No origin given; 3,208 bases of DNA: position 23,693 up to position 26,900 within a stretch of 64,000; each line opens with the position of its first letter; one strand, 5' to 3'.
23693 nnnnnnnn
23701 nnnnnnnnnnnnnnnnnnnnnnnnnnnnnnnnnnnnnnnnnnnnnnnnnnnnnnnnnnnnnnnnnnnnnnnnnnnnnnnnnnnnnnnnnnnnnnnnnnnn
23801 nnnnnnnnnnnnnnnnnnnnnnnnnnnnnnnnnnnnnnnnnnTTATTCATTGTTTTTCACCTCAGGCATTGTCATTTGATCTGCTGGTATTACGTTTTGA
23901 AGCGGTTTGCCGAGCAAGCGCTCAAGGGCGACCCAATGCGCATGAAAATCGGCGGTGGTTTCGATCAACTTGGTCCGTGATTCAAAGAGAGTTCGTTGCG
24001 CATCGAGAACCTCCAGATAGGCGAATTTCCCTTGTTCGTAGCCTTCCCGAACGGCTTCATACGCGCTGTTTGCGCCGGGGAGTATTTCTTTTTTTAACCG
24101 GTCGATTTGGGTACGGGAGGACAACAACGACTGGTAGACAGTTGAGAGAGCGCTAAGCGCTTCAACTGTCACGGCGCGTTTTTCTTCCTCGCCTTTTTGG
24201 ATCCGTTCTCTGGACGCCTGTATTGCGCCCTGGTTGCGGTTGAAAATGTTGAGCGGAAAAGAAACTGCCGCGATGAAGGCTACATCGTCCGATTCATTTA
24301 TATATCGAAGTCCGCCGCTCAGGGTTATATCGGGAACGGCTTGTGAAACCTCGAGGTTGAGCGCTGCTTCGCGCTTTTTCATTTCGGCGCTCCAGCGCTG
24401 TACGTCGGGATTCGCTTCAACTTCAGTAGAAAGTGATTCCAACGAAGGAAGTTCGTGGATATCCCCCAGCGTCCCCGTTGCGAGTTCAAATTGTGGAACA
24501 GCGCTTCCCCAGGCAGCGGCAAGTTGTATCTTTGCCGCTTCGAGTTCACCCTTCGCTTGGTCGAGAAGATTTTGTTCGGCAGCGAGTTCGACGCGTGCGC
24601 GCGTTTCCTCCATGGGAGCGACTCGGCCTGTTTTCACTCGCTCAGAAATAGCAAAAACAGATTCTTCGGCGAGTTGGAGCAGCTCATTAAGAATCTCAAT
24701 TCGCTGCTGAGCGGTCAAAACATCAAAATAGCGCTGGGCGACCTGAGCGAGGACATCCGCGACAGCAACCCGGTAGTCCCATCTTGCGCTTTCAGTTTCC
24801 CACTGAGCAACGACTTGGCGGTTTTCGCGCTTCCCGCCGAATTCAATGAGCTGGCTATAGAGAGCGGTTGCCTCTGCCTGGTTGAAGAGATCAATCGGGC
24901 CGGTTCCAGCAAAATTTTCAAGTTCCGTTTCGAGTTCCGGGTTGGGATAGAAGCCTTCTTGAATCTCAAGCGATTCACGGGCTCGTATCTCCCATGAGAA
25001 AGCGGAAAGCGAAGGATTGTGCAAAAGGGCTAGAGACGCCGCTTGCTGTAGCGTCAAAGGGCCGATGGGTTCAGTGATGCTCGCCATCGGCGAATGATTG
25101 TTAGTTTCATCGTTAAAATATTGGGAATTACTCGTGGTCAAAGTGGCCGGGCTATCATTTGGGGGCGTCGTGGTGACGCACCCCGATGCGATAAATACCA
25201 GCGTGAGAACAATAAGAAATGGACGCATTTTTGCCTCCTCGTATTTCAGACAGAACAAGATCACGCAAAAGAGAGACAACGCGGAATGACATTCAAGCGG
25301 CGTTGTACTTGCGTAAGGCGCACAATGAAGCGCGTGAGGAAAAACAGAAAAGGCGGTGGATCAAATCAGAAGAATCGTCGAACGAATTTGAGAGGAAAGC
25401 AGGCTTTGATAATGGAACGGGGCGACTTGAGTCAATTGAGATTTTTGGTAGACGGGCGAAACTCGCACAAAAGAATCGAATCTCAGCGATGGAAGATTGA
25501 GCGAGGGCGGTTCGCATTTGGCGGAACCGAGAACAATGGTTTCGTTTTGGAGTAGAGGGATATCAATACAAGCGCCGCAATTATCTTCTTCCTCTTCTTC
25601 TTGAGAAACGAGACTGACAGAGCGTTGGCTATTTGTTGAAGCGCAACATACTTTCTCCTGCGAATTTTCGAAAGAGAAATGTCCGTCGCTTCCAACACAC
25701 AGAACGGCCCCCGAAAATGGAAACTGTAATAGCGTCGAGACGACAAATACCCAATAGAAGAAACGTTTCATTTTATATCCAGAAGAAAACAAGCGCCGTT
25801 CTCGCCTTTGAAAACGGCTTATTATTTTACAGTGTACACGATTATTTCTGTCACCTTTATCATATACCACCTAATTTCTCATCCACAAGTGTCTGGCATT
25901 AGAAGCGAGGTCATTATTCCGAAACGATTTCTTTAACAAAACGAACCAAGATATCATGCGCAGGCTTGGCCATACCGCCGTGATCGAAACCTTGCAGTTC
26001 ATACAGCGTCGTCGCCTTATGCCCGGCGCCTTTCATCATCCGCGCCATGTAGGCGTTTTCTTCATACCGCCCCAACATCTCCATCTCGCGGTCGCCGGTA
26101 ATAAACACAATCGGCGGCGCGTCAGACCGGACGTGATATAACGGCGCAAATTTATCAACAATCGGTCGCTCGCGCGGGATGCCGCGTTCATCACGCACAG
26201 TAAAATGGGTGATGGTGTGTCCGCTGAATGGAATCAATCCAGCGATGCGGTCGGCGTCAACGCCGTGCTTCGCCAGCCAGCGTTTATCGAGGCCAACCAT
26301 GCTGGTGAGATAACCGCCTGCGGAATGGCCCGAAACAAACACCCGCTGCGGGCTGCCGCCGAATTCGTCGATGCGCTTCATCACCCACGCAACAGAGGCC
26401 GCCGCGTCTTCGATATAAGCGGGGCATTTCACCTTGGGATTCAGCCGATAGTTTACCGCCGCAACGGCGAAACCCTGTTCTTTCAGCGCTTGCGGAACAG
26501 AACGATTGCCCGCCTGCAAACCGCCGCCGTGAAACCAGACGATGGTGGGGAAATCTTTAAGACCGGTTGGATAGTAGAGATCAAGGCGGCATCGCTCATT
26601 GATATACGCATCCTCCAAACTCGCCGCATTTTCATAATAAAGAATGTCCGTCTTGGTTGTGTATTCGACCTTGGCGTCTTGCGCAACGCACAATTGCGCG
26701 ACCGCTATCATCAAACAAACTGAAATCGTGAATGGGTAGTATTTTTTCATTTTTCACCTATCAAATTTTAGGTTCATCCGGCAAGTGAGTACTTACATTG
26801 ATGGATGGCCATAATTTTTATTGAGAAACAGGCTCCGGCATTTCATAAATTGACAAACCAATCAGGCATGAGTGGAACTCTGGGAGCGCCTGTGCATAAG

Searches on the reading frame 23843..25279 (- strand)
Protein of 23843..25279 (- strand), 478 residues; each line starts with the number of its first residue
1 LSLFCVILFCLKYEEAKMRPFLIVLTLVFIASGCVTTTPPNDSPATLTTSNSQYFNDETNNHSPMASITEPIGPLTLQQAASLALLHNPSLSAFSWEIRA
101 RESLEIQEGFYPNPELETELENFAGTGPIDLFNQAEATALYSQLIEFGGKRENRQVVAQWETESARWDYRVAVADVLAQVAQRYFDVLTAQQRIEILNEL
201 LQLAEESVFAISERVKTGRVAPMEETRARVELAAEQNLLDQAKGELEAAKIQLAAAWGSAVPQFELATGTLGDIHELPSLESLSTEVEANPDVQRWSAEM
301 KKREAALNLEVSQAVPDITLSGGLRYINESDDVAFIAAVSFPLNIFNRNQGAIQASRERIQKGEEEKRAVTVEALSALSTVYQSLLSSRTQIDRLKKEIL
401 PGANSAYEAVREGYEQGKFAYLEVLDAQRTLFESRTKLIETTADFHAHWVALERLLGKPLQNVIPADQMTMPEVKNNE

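Call 53: search_protein_families(library=pfam, proteins=[window:23843-25279:-], max_evalue=0.00001)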
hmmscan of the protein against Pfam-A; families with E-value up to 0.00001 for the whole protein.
window:23843-25279:- (478 aa): 1 family
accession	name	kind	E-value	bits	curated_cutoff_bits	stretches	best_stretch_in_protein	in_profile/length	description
PF02321.23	OEP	-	1e-42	146.6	22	2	283-457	5-187/187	Outer membrane efflux protein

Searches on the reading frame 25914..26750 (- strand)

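Call 53: search_protein_families(library=pfam, proteins=[window:25914-26750:-], max_evalue=0.00001)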
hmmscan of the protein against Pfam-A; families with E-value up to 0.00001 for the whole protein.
window:25914-26750:- (278 aa): 4 families
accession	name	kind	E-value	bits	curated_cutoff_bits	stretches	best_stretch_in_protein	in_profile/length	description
PF20434.5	BD-FAE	-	6.4e-24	85.1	26.8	1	56-157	1-111/215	BD-FAE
PF07859.19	Abhydrolase_3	-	8.3e-19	68.6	25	1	70-155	1-91/210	alpha/beta hydrolase fold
PF00135.34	COesterase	-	3.1e-14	53.3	27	1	50-194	81-230/515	Carboxylesterase family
PF00326.27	Peptidase_S9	-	7.6e-08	32.5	22.6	1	120-264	49-193/213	Prolyl oligopeptidase family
